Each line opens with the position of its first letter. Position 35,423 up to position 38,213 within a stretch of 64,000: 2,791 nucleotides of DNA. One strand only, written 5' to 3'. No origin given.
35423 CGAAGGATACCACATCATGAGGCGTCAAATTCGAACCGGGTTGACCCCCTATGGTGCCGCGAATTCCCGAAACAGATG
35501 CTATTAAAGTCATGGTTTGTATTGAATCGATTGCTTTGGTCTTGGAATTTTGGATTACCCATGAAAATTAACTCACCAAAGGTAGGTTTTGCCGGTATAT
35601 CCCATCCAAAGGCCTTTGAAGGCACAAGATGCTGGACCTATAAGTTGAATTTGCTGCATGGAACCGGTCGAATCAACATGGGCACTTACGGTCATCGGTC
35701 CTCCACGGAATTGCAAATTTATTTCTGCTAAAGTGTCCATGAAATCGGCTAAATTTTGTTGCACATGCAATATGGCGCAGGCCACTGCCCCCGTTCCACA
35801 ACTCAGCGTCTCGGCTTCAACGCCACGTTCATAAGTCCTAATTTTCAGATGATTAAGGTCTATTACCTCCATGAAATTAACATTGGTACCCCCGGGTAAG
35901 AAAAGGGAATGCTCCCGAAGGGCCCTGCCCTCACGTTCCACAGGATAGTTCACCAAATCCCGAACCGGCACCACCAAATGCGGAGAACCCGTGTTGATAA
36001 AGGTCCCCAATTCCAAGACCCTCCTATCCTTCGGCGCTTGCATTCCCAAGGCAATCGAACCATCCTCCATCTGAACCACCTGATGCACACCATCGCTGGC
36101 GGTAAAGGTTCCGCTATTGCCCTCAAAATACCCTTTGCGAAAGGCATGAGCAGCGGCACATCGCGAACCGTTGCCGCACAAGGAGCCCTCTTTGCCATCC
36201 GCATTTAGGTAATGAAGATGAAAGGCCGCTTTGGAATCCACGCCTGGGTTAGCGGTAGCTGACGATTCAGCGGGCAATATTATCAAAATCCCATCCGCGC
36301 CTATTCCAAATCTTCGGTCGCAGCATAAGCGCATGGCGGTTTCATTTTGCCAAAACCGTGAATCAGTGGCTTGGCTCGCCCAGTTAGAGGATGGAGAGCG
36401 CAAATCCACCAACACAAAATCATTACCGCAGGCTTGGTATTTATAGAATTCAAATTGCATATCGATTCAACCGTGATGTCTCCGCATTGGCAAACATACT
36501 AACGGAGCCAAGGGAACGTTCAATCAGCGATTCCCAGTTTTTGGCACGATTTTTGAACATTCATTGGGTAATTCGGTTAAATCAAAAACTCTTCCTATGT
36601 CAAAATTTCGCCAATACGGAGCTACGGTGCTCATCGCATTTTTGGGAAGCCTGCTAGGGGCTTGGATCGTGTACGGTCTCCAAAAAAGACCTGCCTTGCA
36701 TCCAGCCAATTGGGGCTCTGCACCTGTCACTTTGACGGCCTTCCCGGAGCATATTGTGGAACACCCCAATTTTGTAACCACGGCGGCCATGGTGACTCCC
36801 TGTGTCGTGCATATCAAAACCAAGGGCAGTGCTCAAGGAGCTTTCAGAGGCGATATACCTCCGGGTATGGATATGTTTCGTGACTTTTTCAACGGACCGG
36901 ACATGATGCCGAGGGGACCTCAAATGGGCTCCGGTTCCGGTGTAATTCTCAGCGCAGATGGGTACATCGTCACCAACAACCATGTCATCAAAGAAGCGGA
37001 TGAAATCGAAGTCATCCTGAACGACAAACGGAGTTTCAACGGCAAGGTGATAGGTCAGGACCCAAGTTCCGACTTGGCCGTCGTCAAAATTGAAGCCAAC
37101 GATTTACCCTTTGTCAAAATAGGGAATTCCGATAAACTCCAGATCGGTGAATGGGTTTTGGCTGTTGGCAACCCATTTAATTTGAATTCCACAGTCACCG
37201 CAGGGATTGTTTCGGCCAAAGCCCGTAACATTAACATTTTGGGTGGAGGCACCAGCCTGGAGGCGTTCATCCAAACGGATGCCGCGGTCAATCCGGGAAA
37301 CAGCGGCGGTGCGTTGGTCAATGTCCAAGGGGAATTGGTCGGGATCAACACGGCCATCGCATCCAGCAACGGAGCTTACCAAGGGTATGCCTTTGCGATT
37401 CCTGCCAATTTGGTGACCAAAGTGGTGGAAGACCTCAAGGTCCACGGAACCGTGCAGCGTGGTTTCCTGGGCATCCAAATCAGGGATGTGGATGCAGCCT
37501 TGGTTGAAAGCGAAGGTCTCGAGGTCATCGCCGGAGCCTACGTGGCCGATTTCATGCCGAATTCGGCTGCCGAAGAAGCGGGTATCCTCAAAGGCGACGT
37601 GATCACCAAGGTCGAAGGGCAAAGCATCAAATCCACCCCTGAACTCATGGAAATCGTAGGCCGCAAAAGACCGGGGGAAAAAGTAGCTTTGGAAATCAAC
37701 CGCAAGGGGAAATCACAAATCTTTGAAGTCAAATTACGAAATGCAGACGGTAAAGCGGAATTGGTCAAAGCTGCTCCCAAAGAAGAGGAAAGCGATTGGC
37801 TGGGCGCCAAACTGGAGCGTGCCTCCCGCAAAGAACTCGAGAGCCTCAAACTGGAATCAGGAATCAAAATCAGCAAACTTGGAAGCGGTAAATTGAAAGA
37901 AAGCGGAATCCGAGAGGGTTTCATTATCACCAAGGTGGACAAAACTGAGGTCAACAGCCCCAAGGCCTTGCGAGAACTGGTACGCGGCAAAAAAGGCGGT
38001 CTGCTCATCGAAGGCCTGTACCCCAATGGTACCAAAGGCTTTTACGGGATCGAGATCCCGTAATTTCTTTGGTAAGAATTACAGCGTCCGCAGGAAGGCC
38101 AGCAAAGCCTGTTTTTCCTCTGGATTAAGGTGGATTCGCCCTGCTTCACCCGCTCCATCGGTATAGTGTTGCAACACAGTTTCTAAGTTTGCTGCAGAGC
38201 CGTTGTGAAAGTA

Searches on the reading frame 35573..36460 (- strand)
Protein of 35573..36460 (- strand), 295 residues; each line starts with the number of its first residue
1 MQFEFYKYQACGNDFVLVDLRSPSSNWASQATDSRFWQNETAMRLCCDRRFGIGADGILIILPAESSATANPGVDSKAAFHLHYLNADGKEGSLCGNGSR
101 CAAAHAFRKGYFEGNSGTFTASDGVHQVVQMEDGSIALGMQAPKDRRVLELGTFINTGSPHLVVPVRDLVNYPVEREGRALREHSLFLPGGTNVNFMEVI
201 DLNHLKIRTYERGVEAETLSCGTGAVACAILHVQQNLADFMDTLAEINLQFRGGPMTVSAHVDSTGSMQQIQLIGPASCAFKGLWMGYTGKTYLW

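Call 37: search_protein_families(library=pfam, proteins=[window:35573-36460:-], max_evalue=1)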
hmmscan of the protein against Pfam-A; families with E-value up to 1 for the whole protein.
window:35573-36460:- (295 aa): 1 family
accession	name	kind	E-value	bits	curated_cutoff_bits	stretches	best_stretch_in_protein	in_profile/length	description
PF01678.24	DAP_epimerase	-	1.1e-34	119.6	34.7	2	154-265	2-109/121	Diaminopimelate epimerase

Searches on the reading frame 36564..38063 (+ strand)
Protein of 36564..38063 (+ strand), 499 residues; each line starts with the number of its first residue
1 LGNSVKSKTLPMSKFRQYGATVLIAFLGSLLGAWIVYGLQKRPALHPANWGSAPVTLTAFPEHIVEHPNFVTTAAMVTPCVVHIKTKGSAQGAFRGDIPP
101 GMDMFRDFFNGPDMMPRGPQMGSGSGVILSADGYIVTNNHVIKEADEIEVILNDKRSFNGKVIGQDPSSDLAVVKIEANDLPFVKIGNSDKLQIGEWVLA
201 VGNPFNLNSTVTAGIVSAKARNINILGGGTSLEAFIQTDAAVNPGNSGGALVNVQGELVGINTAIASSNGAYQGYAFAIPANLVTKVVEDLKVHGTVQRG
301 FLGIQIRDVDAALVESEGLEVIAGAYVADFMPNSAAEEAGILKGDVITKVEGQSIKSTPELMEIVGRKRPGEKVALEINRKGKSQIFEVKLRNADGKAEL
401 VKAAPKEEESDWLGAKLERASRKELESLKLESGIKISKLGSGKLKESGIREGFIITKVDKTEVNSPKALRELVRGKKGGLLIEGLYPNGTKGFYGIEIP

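Call 37: search_protein_families(library=pfam, proteins=[window:36564-38063:+], max_evalue=1)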
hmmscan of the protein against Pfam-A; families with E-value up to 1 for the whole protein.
window:36564-38063:+ (499 aa): 10 families
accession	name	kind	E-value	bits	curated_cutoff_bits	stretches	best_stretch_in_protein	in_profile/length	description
PF13365.12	Trypsin_2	-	3.1e-35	122.4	27.6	1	124-261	1-144/144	Trypsin-like peptidase domain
PF13180.12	PDZ_2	-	2.3e-20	73.1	27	2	300-391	1-80/80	PDZ domain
PF00089.32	Trypsin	-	7.7e-17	62.3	20.6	1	125-286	28-218/220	Trypsin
PF00595.29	PDZ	-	1.3e-14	54.7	23.2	1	293-378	4-80/81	PDZ domain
PF17820.7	PDZ_6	-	8.2e-13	48.3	27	1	327-380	2-54/54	PDZ domain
PF14685.13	PDZ_Tricorn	-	3.8e-05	24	25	2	333-383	30-81/88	Tricorn protease PDZ domain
PF10459.15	Peptidase_S46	-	0.0052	15.9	22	1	243-262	631-650/698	Peptidase S46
PF12812.13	PDZ_1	-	0.028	14.9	28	1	412-473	10-72/78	PDZ-like domain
PF05579.19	Peptidase_S32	-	0.086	12.5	24.7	0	242-268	205-231/297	Equine arteritis virus serine endopeptidase S32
PF21979.2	Hfq_1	-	0.21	12.2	27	1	141-168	10-37/61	Hfq related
